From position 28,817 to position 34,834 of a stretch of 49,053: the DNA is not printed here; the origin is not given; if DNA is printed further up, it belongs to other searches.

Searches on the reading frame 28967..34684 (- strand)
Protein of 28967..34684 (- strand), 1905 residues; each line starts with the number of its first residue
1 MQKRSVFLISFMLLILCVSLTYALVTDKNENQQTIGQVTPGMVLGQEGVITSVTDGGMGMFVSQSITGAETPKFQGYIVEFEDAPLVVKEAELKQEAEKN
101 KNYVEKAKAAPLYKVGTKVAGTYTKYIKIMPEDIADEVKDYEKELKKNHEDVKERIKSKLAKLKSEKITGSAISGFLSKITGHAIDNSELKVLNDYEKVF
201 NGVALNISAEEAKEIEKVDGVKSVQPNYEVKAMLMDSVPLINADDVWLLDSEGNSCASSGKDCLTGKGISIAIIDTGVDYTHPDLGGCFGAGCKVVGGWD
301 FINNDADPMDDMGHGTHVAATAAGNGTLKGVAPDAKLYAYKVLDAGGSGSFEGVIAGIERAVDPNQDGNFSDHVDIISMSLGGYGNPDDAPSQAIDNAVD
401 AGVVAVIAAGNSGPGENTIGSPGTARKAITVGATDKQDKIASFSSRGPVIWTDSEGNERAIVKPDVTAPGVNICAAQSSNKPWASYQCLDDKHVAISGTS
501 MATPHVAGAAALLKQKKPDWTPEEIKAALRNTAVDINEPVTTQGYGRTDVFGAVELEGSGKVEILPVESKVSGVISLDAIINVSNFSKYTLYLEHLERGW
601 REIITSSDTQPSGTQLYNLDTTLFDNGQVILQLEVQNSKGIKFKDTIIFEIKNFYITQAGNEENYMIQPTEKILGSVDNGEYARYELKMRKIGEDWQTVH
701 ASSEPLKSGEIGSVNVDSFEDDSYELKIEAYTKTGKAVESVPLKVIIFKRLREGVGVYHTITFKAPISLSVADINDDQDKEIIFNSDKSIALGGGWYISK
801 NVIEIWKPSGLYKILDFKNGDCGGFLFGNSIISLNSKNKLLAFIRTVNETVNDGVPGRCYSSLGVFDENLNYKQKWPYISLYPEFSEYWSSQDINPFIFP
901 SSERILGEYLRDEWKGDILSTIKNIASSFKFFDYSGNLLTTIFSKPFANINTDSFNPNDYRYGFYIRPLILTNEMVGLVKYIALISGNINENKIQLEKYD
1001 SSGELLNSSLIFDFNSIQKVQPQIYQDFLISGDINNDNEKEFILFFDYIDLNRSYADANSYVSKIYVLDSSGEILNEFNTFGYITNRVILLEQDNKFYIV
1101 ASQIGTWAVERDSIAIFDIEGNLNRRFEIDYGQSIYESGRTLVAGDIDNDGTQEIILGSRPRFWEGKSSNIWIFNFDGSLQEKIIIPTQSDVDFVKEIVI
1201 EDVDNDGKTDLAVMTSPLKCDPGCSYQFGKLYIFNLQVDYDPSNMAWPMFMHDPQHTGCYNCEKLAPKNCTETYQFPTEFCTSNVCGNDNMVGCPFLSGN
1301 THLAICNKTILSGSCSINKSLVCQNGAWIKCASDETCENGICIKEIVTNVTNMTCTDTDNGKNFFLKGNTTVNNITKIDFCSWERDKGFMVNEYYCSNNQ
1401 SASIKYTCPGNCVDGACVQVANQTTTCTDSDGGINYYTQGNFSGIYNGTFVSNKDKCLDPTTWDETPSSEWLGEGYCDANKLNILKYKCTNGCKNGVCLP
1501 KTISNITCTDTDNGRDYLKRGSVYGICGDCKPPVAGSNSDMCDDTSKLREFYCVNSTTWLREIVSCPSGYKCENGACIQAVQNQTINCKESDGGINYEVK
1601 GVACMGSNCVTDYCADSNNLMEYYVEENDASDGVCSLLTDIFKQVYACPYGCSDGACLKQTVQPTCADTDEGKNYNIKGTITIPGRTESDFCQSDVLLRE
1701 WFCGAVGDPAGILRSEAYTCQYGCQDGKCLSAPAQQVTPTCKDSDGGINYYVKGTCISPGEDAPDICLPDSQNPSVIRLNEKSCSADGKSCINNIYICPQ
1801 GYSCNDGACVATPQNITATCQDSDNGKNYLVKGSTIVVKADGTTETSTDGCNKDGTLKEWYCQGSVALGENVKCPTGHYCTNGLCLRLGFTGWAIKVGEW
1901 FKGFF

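Call 69: search_protein_families(library=pfam, proteins=[window:28967-34684:-], max_evalue=0.01)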
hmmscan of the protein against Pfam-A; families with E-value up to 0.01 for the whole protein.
window:28967-34684:- (1905 aa): 4 families
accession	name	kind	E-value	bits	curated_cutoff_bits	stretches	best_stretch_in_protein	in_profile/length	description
PF00082.27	Peptidase_S8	-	2.6e-68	230.9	21.8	1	266-546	1-288/288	Subtilase family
PF13517.12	FG-GAP_3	-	7.4e-08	33.3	26.9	1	1146-1213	1-61/61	FG-GAP-like repeat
PF05922.21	Inhibitor_I9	-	7.7e-08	33.3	21.2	1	162-232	29-81/82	Peptidase inhibitor I9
PF01839.29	FG-GAP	-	8.8e-06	25.9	22.1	0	1139-1159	2-22/37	FG-GAP repeat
